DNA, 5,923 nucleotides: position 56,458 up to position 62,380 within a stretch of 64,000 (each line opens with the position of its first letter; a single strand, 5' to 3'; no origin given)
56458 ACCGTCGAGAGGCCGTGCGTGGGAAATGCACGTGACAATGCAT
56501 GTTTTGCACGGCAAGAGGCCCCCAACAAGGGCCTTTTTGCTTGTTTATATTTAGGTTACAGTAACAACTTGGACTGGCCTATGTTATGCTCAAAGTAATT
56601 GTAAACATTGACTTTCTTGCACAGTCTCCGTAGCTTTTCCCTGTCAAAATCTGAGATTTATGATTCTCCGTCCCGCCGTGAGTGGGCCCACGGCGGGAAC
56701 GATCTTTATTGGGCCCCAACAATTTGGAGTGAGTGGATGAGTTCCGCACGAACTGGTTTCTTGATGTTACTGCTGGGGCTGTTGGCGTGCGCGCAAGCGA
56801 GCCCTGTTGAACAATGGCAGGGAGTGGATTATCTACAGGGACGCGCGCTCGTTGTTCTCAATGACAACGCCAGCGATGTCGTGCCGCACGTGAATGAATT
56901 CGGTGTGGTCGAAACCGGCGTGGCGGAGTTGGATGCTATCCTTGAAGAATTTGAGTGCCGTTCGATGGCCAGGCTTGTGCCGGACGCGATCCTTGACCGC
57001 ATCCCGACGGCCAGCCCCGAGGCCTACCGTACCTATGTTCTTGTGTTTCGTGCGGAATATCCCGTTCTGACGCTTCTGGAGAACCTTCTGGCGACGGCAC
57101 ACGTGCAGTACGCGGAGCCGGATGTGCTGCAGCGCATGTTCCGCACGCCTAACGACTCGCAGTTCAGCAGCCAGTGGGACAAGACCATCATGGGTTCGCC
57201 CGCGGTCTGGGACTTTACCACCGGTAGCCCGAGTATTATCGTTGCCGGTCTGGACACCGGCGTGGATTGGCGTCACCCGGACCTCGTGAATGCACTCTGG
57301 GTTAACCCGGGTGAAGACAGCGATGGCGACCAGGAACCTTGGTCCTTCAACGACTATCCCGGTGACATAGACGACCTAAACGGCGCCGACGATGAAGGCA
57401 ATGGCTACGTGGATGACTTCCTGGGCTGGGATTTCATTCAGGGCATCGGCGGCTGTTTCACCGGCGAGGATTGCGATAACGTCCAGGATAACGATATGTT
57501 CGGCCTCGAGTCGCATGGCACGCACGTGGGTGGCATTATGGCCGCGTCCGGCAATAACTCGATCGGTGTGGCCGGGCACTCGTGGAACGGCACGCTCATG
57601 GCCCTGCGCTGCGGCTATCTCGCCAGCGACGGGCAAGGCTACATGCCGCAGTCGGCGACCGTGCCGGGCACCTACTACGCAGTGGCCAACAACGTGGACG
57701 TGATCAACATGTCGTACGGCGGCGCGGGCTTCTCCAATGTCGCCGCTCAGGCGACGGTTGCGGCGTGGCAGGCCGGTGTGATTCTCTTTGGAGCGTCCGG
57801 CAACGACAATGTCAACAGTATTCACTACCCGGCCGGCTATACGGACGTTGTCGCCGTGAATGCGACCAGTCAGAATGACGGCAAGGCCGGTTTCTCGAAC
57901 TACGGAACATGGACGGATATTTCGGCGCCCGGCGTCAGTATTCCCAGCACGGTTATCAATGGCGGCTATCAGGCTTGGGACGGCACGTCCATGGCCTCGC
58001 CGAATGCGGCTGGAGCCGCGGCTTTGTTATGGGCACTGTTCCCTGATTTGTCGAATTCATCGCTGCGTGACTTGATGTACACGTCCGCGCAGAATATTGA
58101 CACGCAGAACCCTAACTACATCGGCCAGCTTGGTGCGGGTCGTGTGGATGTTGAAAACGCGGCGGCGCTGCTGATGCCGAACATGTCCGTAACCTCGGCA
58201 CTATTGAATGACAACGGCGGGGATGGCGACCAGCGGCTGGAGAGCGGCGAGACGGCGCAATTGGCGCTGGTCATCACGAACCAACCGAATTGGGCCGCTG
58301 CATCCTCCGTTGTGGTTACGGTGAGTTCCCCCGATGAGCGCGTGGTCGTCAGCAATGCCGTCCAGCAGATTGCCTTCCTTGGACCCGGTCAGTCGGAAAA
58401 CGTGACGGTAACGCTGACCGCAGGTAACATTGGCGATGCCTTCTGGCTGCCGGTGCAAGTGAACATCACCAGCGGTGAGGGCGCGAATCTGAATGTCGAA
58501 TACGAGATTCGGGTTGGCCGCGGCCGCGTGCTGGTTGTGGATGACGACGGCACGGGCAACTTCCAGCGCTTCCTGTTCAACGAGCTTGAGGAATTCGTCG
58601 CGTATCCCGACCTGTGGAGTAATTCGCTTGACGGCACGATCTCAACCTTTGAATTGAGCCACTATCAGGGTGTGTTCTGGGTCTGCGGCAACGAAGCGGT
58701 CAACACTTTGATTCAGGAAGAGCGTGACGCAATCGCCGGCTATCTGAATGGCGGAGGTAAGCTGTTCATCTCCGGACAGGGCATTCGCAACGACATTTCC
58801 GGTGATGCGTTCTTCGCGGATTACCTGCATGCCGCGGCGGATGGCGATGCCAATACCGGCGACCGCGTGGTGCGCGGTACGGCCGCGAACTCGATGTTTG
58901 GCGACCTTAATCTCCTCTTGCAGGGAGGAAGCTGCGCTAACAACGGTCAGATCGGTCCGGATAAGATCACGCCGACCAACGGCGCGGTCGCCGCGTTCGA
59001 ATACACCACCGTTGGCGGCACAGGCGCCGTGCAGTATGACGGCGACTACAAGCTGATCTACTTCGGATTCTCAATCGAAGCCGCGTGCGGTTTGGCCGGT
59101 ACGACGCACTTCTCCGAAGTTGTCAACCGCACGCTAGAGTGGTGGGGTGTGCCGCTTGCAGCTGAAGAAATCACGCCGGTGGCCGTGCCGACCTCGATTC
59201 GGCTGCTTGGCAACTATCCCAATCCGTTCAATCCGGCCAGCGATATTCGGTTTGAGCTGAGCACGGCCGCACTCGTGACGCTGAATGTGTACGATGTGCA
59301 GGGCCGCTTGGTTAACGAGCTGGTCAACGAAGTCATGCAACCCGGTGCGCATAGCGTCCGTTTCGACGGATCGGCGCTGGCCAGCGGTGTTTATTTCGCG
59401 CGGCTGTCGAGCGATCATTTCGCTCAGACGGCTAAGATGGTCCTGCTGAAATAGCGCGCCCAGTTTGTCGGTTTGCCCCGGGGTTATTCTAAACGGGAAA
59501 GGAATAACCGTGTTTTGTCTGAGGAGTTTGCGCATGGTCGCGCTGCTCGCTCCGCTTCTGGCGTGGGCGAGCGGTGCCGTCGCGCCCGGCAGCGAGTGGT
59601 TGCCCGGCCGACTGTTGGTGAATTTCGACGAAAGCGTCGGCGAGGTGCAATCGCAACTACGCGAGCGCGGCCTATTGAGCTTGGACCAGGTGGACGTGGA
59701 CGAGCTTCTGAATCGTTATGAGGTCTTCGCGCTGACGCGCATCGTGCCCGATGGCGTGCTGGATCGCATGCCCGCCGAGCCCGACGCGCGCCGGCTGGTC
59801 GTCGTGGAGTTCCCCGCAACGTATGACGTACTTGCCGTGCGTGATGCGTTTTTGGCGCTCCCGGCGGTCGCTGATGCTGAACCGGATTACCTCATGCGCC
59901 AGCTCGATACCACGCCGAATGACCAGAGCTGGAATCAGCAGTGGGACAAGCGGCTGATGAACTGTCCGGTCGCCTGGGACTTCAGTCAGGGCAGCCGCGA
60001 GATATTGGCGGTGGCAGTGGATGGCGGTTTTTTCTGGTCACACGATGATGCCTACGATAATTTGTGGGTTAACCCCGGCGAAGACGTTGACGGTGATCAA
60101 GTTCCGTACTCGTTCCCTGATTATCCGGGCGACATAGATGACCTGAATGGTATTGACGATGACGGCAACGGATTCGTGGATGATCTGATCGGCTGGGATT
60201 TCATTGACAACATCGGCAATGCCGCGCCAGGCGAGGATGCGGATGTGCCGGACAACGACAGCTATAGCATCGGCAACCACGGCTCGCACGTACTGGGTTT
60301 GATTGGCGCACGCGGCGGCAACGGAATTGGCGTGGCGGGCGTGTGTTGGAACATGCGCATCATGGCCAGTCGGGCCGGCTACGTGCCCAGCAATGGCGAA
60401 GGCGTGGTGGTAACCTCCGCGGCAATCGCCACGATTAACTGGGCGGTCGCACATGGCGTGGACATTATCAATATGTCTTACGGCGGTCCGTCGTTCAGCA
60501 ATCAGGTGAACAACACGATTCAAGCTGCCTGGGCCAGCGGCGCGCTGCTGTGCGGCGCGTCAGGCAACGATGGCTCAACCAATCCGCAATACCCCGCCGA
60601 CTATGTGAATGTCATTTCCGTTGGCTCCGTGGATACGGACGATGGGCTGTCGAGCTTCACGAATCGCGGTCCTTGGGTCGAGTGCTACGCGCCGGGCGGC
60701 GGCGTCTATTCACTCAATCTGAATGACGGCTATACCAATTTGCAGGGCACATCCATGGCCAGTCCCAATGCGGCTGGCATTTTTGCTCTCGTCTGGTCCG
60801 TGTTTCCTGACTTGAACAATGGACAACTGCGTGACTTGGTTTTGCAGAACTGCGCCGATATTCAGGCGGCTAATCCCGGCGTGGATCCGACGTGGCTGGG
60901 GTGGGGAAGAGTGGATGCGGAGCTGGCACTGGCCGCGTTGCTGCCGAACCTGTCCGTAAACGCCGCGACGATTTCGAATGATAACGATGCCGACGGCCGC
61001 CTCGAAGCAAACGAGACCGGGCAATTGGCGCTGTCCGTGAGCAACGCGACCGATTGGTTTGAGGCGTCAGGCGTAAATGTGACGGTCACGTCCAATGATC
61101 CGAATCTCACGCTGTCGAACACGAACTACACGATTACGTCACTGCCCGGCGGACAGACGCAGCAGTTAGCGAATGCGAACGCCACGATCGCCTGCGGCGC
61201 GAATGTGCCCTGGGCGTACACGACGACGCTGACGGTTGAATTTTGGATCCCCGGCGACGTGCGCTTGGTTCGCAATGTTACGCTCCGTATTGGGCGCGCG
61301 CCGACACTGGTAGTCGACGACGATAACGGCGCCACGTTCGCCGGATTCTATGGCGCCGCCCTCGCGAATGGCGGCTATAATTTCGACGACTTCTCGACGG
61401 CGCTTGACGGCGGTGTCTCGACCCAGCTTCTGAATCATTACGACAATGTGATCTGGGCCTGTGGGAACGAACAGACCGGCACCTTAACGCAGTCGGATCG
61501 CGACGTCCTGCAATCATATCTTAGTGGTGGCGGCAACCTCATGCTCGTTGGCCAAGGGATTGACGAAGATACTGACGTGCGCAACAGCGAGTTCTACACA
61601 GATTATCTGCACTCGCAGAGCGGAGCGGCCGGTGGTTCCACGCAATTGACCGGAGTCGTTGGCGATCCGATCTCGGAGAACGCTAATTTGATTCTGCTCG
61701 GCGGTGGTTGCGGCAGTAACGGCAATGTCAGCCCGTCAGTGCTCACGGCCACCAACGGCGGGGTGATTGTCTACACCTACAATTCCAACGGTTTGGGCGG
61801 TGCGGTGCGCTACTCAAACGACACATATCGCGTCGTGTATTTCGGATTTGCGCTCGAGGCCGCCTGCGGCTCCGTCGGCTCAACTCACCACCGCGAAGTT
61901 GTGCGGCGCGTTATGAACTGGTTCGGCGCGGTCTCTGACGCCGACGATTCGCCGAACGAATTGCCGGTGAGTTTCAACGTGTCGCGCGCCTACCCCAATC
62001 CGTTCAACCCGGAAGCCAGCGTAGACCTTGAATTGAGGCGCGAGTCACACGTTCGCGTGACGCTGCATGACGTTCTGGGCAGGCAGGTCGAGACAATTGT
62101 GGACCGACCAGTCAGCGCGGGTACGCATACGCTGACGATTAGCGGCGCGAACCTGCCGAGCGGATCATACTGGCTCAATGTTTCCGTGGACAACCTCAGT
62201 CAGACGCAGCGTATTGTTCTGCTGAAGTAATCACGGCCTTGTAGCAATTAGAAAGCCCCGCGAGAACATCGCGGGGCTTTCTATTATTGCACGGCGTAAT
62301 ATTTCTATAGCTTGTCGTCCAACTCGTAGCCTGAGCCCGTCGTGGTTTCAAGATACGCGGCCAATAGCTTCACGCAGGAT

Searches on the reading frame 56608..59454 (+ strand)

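Call 37: search_protein_families(library=pfam, proteins=[window:56608-59454:+], max_evalue=0.001)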
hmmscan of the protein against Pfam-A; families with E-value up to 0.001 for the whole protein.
window:56608-59454:+ (948 aa): 3 families
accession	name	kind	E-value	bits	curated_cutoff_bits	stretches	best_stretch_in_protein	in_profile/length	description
PF00082.27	Peptidase_S8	-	4.5e-42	144.8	21.8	1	210-501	4-280/288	Subtilase family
PF18962.6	Por_Secre_tail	-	1.1e-08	35.7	27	1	870-945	2-74/75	Secretion system C-terminal sorting domain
PF13860.13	FlgD_ig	-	0.00035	20.9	27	0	882-931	16-71/79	FlgD Ig-like domain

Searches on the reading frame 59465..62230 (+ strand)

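Call 37: search_protein_families(library=pfam, proteins=[window:59465-62230:+], max_evalue=0.001)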
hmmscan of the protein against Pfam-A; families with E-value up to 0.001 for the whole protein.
window:59465-62230:+ (921 aa): 3 families
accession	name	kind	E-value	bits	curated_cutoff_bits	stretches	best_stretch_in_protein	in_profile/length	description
PF00082.27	Peptidase_S8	-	4.6e-45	154.6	21.8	1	185-466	9-276/288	Subtilase family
PF18962.6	Por_Secre_tail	-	3.4e-08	34.1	27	1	843-918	2-74/75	Secretion system C-terminal sorting domain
PF13860.13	FlgD_ig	-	0.00048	20.5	27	0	852-909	13-76/79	FlgD Ig-like domain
